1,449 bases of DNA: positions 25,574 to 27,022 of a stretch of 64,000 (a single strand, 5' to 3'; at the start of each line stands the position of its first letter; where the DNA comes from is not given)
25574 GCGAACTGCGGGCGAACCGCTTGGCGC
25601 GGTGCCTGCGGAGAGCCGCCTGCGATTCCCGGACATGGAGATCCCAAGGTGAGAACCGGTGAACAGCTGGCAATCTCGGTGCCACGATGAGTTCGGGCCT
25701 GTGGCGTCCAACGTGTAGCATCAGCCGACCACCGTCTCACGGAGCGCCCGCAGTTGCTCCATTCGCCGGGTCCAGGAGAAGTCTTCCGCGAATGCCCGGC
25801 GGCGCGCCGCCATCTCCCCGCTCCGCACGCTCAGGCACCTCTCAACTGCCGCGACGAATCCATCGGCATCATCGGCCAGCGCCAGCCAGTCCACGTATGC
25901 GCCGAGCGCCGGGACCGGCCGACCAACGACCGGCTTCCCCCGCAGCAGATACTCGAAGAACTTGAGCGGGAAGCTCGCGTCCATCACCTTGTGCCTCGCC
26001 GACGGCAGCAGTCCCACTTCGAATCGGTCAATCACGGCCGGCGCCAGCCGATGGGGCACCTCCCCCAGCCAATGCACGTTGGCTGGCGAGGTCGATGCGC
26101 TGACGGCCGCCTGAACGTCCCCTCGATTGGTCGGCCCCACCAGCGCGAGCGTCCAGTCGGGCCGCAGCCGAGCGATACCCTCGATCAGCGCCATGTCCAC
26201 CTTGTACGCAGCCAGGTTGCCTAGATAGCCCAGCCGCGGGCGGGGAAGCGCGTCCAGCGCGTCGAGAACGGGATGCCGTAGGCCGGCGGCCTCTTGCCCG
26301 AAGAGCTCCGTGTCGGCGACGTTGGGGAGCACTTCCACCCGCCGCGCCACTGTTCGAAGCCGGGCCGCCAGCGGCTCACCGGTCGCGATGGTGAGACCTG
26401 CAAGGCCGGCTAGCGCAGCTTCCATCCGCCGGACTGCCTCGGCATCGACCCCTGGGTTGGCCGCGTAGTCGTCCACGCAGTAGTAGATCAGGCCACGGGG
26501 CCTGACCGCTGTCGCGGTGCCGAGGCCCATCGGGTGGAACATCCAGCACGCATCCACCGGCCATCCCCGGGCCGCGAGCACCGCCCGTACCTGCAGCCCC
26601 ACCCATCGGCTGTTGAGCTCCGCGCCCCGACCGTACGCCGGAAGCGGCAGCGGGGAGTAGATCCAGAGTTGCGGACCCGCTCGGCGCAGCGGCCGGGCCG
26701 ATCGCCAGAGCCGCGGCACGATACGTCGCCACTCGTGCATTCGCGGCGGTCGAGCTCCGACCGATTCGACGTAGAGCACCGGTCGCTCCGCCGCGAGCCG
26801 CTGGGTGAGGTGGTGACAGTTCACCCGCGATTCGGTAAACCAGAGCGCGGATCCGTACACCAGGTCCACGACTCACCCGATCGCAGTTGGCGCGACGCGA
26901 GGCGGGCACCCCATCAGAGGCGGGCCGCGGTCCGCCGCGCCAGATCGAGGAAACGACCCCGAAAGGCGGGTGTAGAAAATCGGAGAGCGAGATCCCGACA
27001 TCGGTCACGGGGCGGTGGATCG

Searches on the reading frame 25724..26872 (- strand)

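Call 63: search_protein_families(library=pfam, proteins=[window:25724-26872:-], max_evalue=0.01)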
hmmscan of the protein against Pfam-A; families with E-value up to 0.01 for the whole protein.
window:25724-26872:- (383 aa): 3 families
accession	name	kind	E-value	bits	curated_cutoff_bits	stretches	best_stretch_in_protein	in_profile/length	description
PF13692.12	Glyco_trans_1_4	-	2.8e-12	47.5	27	1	211-348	1-141/142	Glycosyl transferases group 1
PF13524.12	Glyco_trans_1_2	-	1e-06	29.2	25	1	229-375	5-143/144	Glycosyl transferase-like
PF00534.26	Glycos_transf_1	-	9e-06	25.8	26.4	1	212-325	16-129/172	Glycosyl transferases group 1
